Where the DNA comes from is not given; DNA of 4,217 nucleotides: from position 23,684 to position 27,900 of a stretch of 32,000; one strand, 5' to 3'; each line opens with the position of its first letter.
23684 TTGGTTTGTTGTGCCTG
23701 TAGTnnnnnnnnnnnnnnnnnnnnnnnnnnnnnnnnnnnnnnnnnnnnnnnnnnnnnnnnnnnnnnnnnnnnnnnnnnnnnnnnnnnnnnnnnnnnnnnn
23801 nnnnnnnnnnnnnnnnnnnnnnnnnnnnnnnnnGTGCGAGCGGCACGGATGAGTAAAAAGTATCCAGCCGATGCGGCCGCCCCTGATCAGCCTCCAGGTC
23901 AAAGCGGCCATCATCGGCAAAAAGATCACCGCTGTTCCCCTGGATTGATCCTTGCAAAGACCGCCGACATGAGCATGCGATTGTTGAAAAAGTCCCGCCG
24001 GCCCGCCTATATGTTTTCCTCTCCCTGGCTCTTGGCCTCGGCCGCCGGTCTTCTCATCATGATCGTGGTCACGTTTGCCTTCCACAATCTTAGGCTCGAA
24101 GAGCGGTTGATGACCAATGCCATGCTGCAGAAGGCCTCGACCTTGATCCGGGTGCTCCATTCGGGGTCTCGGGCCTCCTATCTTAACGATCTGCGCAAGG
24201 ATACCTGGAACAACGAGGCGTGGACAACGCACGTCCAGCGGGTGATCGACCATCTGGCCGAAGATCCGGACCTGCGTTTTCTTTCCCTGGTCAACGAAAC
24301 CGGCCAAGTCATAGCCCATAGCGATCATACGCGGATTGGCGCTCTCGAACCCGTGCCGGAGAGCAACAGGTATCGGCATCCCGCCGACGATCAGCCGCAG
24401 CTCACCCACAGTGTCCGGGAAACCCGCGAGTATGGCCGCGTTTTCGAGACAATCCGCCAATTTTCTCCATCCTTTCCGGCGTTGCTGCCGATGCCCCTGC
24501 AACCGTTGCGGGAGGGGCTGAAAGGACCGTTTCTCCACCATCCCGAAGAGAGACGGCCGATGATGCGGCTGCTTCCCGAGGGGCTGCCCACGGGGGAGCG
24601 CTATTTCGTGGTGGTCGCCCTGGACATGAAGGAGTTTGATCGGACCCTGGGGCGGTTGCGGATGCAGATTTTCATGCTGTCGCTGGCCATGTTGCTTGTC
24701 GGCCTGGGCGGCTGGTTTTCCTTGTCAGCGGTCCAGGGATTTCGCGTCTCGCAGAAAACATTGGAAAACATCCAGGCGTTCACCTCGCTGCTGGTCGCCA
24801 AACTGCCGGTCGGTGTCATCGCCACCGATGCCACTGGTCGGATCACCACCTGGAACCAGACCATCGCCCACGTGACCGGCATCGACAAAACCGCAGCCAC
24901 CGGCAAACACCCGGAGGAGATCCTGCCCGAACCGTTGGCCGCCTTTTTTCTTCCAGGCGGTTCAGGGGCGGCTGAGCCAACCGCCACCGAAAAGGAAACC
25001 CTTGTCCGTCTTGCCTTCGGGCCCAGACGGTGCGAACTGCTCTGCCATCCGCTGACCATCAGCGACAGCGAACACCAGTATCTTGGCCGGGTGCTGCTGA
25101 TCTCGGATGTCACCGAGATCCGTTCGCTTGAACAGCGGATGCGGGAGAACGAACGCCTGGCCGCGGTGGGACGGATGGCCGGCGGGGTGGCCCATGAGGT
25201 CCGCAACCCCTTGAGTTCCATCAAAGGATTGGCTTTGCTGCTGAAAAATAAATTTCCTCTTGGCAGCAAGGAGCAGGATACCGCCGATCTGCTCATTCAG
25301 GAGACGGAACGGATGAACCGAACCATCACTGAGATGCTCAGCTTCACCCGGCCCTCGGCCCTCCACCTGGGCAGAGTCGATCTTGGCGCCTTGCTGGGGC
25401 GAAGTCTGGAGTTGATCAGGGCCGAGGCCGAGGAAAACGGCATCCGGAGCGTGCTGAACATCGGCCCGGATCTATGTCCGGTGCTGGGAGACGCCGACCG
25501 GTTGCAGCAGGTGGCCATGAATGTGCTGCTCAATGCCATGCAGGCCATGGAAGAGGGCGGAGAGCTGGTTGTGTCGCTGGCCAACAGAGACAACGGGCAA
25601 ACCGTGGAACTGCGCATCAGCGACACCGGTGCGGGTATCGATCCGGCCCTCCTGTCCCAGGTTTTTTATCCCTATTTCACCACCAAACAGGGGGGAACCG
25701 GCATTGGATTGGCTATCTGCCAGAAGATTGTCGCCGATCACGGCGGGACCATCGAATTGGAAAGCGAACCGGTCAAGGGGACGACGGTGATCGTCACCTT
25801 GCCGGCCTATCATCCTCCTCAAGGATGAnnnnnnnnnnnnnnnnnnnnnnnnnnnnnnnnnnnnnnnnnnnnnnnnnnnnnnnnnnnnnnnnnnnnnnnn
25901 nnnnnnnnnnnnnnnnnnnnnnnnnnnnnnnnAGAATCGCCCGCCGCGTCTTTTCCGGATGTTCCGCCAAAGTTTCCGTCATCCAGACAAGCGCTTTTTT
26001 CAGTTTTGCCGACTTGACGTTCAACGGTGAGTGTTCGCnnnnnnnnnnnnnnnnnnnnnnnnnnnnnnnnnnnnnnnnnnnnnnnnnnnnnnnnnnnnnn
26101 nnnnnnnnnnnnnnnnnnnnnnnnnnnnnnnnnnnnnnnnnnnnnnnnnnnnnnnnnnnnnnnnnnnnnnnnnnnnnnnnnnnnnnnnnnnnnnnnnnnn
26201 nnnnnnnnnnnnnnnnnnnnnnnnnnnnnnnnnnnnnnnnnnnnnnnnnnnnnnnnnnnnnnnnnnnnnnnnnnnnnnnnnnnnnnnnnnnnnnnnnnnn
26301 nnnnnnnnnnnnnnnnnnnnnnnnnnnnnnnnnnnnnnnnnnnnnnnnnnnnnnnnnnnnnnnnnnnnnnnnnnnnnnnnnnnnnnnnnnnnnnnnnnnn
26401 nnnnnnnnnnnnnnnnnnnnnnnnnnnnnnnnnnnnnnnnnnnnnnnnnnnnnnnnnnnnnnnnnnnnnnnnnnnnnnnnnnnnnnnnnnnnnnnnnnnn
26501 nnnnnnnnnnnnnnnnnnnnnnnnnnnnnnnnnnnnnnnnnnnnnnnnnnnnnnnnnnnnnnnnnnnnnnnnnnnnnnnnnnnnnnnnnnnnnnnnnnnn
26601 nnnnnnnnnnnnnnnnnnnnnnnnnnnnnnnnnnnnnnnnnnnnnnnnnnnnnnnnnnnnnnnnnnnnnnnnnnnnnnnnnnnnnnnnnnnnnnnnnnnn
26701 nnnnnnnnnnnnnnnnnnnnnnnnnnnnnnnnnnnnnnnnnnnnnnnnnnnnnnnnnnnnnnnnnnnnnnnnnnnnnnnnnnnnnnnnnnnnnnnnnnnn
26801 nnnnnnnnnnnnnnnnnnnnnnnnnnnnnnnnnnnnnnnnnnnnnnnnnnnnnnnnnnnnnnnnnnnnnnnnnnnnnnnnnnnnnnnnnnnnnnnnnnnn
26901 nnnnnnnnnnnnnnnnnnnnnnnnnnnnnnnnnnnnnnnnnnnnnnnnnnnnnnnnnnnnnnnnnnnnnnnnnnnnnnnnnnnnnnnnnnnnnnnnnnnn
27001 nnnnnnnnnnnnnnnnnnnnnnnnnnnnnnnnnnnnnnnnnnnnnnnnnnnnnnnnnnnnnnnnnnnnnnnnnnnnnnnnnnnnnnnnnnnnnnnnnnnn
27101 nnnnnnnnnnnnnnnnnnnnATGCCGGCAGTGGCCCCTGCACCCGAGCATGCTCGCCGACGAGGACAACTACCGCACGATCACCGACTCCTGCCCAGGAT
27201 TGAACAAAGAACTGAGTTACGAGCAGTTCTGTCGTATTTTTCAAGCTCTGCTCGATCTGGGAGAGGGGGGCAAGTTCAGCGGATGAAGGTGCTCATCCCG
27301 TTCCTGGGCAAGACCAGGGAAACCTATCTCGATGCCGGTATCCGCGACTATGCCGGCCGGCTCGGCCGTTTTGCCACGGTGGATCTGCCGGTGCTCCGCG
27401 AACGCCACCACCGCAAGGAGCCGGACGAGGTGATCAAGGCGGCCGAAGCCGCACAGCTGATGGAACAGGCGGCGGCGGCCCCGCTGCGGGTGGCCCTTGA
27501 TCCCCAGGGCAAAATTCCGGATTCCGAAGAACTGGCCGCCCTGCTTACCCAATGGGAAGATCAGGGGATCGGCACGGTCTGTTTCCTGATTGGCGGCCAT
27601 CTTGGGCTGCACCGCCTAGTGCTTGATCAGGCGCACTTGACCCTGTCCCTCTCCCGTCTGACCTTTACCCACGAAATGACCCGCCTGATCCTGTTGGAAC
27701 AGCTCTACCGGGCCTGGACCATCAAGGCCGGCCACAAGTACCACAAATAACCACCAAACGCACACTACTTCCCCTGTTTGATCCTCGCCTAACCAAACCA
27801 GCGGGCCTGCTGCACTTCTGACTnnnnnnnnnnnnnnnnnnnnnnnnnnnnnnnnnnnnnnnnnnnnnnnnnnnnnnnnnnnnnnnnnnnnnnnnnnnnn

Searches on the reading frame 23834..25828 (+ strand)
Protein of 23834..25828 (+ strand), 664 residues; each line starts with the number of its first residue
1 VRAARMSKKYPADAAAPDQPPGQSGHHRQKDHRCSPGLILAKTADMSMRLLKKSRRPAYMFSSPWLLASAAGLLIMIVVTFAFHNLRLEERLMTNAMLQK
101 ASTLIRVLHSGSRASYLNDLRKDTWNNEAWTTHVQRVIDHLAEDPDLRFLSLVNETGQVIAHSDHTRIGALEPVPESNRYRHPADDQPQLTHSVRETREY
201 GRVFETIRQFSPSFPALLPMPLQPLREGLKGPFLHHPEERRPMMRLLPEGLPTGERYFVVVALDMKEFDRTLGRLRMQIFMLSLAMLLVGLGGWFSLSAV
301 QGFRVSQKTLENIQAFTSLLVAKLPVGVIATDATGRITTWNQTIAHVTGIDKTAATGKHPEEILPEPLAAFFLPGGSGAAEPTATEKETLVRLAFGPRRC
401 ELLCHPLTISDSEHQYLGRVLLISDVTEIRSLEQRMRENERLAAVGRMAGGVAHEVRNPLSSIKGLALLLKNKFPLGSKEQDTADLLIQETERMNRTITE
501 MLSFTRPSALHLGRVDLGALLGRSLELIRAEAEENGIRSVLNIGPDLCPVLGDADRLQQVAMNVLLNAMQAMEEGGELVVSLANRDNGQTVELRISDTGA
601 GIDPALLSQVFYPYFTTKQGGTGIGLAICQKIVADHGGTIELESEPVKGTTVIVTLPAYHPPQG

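Call 13: search_protein_families(library=pfam, proteins=[window:23834-25828:+], max_evalue=0.0001)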
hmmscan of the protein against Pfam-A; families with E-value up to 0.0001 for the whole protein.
window:23834-25828:+ (664 aa): 4 families
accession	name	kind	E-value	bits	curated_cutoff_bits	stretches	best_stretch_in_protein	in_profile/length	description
PF02518.31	HATPase_c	-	2.6e-28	99.1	26.4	1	552-658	1-109/111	Histidine kinase-, DNA gyrase B-, and HSP90-like ATPase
PF00512.31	HisKA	-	2.6e-12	47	26.9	1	446-507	3-63/66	His Kinase A (phospho-acceptor) domain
PF08448.16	PAS_4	-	2.3e-08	34.7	23.1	1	323-428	3-107/110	PAS fold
PF00989.32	PAS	-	7.4e-07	29.6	22.6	1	319-418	5-108/113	PAS fold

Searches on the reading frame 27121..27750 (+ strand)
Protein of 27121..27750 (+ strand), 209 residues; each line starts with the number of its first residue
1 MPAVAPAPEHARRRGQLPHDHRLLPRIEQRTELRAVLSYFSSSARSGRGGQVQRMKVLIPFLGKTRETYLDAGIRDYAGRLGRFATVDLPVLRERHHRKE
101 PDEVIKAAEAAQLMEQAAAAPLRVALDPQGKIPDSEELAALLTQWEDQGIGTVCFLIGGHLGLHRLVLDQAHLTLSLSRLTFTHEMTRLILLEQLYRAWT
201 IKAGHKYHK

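Call 14: search_protein_families(library=pfam, proteins=[window:27121-27750:+], max_evalue=0.0001)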
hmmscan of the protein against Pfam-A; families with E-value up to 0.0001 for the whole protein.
window:27121-27750:+ (209 aa): 1 family
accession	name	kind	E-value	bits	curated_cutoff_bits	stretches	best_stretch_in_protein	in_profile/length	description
PF02590.22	SPOUT_MTase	-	6.6e-44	150.1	27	1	55-208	1-154/154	Predicted SPOUT methyltransferase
